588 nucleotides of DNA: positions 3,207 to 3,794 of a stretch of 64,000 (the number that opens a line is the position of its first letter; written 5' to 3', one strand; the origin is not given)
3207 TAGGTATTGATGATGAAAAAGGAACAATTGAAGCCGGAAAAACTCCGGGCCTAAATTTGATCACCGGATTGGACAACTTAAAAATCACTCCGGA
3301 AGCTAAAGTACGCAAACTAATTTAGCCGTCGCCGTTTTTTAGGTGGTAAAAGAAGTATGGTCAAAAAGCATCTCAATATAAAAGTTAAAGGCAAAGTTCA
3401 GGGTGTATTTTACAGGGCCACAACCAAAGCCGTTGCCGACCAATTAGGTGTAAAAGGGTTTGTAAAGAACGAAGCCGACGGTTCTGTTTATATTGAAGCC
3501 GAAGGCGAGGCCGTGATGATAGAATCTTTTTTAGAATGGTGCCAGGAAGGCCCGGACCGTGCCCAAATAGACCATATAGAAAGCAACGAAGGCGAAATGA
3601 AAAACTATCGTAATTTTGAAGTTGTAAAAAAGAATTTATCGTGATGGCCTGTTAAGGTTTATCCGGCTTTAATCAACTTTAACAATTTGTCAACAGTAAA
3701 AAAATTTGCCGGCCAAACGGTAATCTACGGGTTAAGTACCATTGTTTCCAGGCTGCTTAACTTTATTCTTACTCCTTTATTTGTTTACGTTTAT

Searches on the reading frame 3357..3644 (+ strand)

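Call 34: search_protein_families(library=pfam, max_evalue=0.00001, proteins=[window:3357-3644:+])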
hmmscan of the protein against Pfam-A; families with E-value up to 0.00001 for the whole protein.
window:3357-3644:+ (95 aa): 1 family
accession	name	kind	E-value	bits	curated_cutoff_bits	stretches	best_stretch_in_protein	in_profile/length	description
PF00708.24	Acylphosphatase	-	8.2e-24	84.1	22.5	1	8-88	3-84/85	Acylphosphatase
